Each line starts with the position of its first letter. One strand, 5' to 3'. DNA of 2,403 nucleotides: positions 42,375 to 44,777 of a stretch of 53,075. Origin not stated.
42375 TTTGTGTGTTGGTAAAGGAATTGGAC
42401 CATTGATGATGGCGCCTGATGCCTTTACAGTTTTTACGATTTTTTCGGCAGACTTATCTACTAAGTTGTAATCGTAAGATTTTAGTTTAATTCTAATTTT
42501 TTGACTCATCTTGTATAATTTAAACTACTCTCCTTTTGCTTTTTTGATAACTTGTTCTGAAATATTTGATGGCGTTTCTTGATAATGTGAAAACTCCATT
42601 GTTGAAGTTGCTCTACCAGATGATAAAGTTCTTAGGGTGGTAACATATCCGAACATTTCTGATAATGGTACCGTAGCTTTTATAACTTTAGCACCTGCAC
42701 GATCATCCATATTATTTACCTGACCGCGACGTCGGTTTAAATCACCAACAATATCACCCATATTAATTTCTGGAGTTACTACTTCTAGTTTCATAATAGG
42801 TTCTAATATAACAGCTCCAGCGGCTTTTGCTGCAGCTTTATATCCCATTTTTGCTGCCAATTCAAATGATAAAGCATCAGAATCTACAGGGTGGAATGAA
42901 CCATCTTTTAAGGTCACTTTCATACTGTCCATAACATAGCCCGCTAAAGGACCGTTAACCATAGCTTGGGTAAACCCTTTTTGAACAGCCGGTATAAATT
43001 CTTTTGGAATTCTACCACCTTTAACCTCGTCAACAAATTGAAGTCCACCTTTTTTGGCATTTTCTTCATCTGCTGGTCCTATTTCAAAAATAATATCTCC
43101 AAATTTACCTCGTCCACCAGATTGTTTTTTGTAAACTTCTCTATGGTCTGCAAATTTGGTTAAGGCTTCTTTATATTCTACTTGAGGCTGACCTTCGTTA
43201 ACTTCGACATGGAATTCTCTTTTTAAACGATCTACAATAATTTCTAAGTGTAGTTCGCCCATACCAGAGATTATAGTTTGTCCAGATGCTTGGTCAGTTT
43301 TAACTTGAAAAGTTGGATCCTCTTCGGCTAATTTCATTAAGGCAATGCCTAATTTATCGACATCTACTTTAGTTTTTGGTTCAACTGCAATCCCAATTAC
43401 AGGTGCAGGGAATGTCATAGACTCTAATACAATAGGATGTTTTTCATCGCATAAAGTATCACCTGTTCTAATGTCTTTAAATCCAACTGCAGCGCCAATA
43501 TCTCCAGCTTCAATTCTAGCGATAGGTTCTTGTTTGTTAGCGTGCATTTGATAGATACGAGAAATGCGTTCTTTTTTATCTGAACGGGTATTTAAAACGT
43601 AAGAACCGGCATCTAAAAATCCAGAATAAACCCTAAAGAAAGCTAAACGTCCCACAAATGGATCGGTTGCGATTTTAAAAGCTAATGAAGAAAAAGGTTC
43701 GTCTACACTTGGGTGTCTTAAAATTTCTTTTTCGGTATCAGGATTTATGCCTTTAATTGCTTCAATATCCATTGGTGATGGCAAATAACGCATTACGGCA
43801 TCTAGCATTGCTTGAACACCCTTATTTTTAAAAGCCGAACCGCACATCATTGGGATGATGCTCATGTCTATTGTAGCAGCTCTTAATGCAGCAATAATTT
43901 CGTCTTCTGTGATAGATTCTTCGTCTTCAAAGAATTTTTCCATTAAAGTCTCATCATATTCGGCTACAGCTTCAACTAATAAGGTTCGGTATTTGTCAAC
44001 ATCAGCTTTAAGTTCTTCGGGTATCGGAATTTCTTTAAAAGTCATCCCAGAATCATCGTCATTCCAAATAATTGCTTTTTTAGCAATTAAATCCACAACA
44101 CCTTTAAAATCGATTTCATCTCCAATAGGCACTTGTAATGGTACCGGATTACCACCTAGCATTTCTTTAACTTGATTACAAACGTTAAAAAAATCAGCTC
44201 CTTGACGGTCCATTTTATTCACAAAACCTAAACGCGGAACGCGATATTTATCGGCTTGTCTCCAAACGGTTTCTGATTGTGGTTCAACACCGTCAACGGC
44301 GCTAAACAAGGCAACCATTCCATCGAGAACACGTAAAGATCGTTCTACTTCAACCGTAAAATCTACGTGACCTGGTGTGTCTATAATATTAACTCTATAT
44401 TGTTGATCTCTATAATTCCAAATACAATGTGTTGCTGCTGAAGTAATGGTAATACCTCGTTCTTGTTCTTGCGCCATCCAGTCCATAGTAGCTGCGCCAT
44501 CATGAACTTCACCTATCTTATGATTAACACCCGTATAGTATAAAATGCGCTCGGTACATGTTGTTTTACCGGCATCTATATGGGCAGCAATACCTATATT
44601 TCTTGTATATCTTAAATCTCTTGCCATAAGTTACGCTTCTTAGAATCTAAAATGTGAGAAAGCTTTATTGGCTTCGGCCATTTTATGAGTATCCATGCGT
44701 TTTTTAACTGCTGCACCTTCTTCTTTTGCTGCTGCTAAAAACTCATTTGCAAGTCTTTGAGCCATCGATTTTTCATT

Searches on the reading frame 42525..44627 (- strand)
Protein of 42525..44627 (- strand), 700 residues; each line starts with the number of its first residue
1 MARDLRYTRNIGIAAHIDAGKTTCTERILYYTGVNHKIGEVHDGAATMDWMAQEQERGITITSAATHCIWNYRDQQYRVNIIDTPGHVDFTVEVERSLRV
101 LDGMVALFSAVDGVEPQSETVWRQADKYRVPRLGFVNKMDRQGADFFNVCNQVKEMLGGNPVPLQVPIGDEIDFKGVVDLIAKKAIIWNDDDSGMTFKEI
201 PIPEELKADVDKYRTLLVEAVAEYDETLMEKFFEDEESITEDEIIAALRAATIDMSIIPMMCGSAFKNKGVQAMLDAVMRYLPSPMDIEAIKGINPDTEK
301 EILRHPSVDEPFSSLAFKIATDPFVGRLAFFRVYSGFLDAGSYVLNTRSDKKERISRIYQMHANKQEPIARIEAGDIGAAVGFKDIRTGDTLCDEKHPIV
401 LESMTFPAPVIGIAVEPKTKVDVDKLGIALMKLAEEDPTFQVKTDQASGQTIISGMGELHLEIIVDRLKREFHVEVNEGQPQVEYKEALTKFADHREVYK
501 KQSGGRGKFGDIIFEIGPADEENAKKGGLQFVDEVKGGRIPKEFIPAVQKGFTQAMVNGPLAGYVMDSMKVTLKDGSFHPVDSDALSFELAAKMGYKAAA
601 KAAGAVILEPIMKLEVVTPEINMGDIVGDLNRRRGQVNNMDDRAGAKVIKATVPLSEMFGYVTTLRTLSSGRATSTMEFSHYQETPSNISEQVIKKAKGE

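Call 64: search_protein_families(library=pfam, proteins=[window:42525-44627:-], max_evalue=0.00001)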
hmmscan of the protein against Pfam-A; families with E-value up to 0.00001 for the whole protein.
window:42525-44627:- (700 aa): 7 families
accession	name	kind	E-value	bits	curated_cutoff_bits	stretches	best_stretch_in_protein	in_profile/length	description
PF00009.33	GTP_EFTU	-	2.1e-61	207.3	26.5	1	8-284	3-188/188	Elongation factor Tu GTP binding domain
PF03764.24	EFG_IV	-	6.2e-37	126.5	24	1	481-603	1-120/121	Elongation factor G, domain IV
PF14492.12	EFG_III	-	4.4e-31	107.2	27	1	406-478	1-73/75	Elongation Factor G, domain III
PF00679.30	EFG_C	-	1.2e-28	99.4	27.9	1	607-692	2-88/89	Elongation factor G C-terminus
PF03144.31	GTP_EFTU_D2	-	1.7e-19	70.4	30.3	1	326-393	1-73/73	Elongation factor Tu domain 2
PF22042.2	EF-G_D2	-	9.2e-18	64.6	27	1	311-394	1-83/84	Elongation factor G domain 2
PF16658.11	RF3_C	-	3.5e-06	27.3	40.1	1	415-490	15-90/132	Class II release factor RF3, C-terminal domain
